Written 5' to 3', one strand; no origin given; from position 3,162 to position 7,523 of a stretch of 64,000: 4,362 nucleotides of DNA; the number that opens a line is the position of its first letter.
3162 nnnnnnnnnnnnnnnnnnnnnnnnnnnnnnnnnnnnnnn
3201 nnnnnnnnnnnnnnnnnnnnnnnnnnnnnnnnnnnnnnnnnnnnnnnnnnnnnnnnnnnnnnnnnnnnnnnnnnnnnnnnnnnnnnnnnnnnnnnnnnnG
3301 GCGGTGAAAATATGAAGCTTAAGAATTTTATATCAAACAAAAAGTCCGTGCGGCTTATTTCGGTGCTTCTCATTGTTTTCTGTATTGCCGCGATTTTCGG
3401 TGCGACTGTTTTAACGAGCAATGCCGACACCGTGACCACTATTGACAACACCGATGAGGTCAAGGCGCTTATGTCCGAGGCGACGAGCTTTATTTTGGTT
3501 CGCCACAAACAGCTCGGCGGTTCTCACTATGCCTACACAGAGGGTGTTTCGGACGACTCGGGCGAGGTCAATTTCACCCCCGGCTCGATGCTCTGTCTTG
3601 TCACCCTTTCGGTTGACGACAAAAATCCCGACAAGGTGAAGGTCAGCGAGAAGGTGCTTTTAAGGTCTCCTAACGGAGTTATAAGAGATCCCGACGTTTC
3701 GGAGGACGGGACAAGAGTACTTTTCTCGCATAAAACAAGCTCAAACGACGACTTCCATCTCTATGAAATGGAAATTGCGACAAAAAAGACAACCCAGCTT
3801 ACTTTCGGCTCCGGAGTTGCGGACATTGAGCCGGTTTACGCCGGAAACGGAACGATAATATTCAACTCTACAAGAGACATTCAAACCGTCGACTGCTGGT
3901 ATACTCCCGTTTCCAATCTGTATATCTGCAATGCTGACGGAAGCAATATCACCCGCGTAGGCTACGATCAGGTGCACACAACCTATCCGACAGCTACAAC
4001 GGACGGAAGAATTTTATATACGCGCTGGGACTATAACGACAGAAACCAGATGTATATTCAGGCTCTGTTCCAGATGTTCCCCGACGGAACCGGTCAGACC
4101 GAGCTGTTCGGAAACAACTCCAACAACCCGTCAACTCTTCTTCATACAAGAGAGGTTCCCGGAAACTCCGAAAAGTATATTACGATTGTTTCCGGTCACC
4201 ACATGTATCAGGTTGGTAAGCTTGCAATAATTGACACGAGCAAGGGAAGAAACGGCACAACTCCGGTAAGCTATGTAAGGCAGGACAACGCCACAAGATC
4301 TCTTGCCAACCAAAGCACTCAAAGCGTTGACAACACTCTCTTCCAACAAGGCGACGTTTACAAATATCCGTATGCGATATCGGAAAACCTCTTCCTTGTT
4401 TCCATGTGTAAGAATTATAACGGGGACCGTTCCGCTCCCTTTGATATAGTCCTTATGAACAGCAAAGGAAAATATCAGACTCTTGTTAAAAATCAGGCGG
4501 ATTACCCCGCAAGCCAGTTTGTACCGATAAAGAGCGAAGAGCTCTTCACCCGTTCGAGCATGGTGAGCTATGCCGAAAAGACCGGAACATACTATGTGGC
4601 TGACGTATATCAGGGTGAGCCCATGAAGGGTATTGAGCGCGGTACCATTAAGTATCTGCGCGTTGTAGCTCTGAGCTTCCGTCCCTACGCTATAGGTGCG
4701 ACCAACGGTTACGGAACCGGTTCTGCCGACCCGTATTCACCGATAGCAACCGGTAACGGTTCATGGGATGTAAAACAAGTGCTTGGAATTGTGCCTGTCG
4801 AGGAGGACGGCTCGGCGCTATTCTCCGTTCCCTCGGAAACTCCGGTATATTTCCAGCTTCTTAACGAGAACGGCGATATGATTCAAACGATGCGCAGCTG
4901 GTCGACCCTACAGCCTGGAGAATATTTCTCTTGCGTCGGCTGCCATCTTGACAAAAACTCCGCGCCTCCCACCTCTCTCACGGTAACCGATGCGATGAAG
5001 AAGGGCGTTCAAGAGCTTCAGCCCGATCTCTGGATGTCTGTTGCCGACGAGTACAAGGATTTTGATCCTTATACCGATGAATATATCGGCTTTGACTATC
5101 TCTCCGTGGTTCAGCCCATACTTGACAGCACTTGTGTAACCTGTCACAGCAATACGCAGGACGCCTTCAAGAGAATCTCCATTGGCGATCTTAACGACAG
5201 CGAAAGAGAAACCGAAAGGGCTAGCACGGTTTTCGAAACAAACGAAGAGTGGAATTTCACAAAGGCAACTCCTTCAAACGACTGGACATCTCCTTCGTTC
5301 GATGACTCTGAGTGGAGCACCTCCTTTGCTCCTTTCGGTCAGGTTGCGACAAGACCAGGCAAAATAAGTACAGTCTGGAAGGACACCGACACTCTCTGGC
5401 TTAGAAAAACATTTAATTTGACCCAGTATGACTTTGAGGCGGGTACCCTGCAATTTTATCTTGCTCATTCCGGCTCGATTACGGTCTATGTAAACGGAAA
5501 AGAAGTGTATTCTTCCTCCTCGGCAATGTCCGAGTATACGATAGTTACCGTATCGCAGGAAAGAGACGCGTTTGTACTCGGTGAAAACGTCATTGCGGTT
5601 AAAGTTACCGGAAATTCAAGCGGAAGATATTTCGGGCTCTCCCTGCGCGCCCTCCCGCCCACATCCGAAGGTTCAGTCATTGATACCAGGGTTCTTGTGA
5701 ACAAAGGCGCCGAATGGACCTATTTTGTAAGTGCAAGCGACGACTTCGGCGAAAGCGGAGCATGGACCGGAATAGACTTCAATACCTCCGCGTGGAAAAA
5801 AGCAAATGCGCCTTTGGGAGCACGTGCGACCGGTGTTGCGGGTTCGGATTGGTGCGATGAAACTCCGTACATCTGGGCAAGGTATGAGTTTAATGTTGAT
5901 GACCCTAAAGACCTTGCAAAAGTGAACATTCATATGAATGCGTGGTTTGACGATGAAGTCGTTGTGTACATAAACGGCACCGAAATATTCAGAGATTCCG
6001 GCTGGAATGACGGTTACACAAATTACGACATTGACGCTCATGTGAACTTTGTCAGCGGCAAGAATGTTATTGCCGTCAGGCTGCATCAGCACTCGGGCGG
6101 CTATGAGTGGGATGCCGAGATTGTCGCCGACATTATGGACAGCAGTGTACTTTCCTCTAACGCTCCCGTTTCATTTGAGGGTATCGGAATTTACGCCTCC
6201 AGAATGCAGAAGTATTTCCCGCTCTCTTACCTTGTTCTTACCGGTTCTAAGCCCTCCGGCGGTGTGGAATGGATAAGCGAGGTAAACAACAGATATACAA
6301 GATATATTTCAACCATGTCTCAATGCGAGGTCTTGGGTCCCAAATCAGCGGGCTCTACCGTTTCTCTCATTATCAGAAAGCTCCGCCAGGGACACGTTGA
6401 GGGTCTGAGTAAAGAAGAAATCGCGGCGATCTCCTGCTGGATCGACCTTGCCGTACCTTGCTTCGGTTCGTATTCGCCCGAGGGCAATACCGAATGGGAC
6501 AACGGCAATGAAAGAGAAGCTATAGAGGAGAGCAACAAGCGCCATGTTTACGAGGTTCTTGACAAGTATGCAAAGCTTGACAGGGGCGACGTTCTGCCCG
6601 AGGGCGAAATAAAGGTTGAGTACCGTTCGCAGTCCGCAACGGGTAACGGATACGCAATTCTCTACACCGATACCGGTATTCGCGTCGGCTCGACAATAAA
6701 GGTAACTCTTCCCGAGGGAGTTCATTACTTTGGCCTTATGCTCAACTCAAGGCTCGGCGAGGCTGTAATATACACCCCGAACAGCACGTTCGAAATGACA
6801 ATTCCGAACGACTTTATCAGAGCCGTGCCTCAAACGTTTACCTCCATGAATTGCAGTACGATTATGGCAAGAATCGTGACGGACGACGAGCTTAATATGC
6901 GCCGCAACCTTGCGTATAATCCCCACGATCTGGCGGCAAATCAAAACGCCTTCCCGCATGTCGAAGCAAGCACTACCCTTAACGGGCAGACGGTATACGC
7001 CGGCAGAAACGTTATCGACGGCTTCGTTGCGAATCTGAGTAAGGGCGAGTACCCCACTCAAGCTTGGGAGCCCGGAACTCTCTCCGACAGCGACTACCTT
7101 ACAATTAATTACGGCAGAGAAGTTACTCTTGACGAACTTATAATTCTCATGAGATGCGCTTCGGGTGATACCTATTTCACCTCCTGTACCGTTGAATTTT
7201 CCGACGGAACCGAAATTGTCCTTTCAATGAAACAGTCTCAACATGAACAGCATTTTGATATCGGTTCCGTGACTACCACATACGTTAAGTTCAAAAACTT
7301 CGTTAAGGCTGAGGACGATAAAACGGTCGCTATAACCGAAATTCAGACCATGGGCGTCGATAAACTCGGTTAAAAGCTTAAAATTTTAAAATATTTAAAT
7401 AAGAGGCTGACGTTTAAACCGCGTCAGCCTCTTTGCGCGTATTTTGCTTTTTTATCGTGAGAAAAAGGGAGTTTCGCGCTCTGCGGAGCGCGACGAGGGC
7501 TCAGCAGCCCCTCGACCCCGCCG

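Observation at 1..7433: ccsA is coupled to two giant anchored propeller proteins that carry CxxCH haem c motifs and carbohydrate-binding-like modules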

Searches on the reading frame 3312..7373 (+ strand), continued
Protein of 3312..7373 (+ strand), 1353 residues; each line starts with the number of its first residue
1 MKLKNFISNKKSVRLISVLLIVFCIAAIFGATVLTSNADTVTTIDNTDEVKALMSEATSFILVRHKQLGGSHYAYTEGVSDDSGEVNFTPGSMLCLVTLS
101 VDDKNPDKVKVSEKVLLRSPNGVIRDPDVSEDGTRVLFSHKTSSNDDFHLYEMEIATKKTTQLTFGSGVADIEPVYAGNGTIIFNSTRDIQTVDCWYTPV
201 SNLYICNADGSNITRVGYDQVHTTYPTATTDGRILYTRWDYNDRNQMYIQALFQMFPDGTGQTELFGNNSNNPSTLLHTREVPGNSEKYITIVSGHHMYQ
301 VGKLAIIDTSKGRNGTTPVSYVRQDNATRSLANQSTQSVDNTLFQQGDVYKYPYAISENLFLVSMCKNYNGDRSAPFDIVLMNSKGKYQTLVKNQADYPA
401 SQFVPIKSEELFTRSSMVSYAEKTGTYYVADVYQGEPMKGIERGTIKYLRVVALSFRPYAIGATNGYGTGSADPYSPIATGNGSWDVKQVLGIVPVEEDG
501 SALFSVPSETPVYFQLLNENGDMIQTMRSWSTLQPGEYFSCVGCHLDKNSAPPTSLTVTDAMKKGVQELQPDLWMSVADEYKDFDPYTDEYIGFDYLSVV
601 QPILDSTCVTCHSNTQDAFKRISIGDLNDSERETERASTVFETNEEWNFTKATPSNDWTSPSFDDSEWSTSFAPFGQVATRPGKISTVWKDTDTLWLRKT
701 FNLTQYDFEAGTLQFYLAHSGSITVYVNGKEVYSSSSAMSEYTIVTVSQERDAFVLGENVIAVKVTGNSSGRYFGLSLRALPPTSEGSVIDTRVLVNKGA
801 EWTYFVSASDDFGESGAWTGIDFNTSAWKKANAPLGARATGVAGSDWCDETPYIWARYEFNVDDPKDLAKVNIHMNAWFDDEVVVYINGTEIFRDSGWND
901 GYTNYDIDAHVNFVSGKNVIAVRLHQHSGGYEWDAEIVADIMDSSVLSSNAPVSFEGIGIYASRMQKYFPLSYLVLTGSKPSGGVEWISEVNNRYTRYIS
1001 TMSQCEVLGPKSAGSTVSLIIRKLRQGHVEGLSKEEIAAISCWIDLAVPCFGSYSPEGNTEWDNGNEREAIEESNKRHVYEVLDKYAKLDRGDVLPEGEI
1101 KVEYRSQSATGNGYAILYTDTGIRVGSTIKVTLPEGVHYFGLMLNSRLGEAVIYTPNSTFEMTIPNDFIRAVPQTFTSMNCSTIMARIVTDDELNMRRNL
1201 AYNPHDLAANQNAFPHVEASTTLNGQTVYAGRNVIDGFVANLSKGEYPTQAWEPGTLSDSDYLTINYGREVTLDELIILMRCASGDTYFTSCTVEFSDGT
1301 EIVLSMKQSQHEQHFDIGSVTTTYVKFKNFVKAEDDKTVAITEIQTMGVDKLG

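Call 54: search_solved_structures(query=A1, max_evalue=0.01, show_alignments=2)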
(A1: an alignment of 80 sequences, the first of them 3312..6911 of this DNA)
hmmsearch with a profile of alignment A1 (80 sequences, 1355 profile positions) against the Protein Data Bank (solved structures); distinct sequences matched with E-value up to 0.01: 5.
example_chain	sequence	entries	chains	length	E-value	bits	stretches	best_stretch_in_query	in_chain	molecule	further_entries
5c2v_A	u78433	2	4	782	2e-11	45.9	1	484-546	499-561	HYDRAZINE SYNTHASE ALPHA SUBUNIT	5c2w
7mx5_A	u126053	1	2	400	1.1e-05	26.9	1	119-195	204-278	Tol-Pal system protein TolB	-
7kmm_A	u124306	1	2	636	2.3e-05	25.8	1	804-926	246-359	Sialic acid-specific 9-O-acetylesterase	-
9h4u_A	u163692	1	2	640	0.0043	18.3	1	791-924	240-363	Carbohydrate esterase FI8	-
2ojh_A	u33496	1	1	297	0.0091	17.2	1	137-204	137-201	Uncharacterized protein Atu1656/AGR_C_3050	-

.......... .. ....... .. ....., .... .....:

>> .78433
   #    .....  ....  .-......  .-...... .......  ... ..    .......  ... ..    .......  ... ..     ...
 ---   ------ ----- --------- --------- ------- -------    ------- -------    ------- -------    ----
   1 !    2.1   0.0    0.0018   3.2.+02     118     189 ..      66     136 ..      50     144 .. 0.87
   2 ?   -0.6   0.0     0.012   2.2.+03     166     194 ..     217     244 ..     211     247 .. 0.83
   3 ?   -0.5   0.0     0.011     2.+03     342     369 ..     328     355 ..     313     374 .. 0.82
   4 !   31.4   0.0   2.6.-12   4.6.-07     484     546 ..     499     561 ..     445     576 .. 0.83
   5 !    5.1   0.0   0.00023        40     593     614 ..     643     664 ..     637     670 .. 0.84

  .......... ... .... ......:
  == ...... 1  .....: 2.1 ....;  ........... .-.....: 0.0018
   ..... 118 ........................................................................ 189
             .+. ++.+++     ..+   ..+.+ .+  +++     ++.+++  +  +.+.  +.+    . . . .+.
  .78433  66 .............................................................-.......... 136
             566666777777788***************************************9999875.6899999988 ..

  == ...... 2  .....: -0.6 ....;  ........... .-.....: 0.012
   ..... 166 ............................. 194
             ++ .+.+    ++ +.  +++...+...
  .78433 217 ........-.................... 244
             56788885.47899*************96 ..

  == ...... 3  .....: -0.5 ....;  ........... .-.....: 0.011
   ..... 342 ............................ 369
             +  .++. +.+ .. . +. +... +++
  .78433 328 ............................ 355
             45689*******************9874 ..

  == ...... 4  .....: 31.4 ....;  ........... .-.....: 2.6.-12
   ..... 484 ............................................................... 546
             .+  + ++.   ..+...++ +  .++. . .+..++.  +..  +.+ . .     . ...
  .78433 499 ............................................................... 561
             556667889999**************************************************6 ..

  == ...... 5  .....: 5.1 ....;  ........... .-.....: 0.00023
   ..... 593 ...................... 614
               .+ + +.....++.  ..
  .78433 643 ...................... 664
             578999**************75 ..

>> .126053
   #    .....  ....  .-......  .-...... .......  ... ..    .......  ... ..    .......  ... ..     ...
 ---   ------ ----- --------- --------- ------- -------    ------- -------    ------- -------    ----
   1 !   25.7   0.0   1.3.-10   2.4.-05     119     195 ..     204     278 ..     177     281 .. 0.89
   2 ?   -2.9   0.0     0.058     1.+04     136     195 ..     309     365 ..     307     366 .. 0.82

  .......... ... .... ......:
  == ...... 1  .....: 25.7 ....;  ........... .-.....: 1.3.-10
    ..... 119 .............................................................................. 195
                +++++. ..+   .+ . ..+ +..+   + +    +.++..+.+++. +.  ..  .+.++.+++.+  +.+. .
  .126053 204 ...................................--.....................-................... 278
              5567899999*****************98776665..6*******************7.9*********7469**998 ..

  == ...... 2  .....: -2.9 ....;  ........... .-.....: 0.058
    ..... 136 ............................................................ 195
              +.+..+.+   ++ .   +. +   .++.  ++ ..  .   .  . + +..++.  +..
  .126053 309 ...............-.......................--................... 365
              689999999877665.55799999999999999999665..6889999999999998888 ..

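Call 55: fold_search(model_id=the predicted structure, library=pdb)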
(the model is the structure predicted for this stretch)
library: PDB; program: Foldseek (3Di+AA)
matches with E <= 10: 1526; with E <= 0.001: 548
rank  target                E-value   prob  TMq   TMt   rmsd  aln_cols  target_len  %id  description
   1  5c2v_A                3.7e-23  1.00  0.36  0.55   5.0       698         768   16  Kuenenia stuttgartiensis Hydrazine Synthase (released 2015-10-14)
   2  5c2v_D                9.2e-22  1.00  0.35  0.54   5.1       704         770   17  Kuenenia stuttgartiensis Hydrazine Synthase (released 2015-10-14)
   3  2w8b_A                7.5e-11  1.00  0.20  0.53   5.0       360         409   15  Crystal structure of processed TolB in complex with Pal (released 2009-02-17)
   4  2w8b_B                3.0e-10  1.00  0.20  0.54   5.4       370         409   15  Crystal structure of processed TolB in complex with Pal (released 2009-02-17)
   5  2hqs_B                3.3e-10  1.00  0.20  0.53   5.8       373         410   15  Crystal structure of TolB/Pal complex (released 2007-04-03)
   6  4jml_A                6.1e-10  1.00  0.20  0.56   5.3       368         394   14  Crystal structure of the TolB(P201C)-ColicinE9 TBE peptide(A33C) complex. (released 2013-07-17)
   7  6pnv                  7.1e-10  1.00  0.20  0.53   5.5       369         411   15  1.42 Angstrom Resolution Crystal Structure of Translocation Protein TolB from Salmonella enterica (released 2019-07-17)
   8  8qqh_AAA              3.1e-09  1.00  0.09  0.10  35.1       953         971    9  Structure of beta-galactosidase from Desulfurococcus amyloliticus (released 2024-08-14)
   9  3og2_A                1.2e-08  1.00  0.08  0.09  29.9       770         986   11  Native crystal structure of Trichoderma reesei beta-galactosidase (released 2011-03-16)
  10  6d8g_A                1.4e-08  1.00  0.13  0.17  26.4       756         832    9  D341A D367A calcium binding mutant of Bacteroides uniformis beta-glucuronidase 2 (released 2018-10-17)
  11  7mx5_A                2.0e-08  1.00  0.19  0.52   6.0       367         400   12  Crystal structure of TolB from Acinetobacter baumannii (released 2021-05-26)
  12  9hki_A                2.1e-08  1.00  0.11  0.13  14.2       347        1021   14  Plunge-frozen beta-galactosidase (released 2025-12-17)
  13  4iug_A                2.1e-08  1.00  0.08  0.10  29.5       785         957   11  Crystal structure of beta-galactosidase from Aspergillus oryzae in complex with galactose (released 2013-07-31)
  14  7cwd                  2.2e-08  1.00  0.13  0.18  10.6       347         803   14  Crystal structure of beta-galactosidase II from Bacillus circulans in complex with beta-D-galactopyranosyl disaccharide (released 2020-12-09)
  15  5uj6_A                2.5e-08  1.00  0.13  0.18  26.3       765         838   10  Crystal Structure of Bacteroides Uniformis beta-glucuronidase (released 2017-06-28)
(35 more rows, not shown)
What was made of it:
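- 3312..7373 (+): HZS alpha-like protein with carbohydrate-binding-type modules, 1353 aa. Foldseek top hit is 5c2v_A: E 3.7e-23, about 700 aligned columns, TM 0.55 normalised to the target (call 55).
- Identity to HzsA is about 16% (call 55).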

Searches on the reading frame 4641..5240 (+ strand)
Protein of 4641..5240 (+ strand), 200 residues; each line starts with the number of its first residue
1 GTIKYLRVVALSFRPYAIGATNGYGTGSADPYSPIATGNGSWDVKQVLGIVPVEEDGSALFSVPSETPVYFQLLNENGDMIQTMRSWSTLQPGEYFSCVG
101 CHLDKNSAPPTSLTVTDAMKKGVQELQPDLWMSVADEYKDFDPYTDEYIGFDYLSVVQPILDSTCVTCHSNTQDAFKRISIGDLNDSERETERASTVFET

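Call 29: search_protein_families(library=pfam, proteins=[window:4641-5240:+], max_evalue=1)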
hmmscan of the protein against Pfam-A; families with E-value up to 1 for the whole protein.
window:4641-5240:+ (200 aa): 12 families
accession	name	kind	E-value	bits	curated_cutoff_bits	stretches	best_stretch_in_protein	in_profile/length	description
PF18582.6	HZS_alpha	-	3.1e-33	114.6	26.6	1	1-102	1-97/98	Hydrazine synthase alpha subunit middle domain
PF11845.13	Tll0287-like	-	0.00025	21.9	24.1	1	150-179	87-118/144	Tll0287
PF09699.15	Paired_CXXCH_1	-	0.0086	16.2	20.6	0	159-174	3-18/41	Doubled CXXCH motif (Paired_CXXCH_1)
PF14376.11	Haem_bd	-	0.019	15.3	27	1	157-173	34-50/133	Haem-binding domain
PF14522.11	Cytochrome_C7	-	0.027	14.7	24.8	1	95-174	13-53/67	Cytochrome c7 and related cytochrome c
PF22113.1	Mtrc-MtrF_II-IV_dom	-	0.028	14.4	30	1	97-175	30-133/176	Outer membrane cytochrome MtrC/MtrF-like, domains II/IV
PF13442.11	Cytochrome_CBB3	-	0.029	15.1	27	0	160-174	9-22/68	Cytochrome C oxidase, cbb3-type, subunit III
PF22297.1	PccH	-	0.056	14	24.4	1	153-176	2-25/133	PccH Cytochrome c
PF02085.21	Cytochrom_CIII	-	0.067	14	22.9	0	94-109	74-89/101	Class III cytochrome C family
PF13435.11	Cytochrome_C554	-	0.085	14.3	20.8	0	92-124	45-78/84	Cytochrome c554 and c-prime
PF17997.7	Cry1Ac_D5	-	0.13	12.6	25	1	142-188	102-145/173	Insecticidal delta-endotoxin CryIA(c) domain 5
PF18705.7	DUF5643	-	0.22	12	34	1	68-116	47-94/115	Family of unknown function (DUF5643)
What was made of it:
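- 4641..4946 (+): HZS_alpha middle domain (aa 444-545), ending in the alpha-I-like CxxCH at 4932-4946. Pfam 3.1e-33 when scanned alone (call 29).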
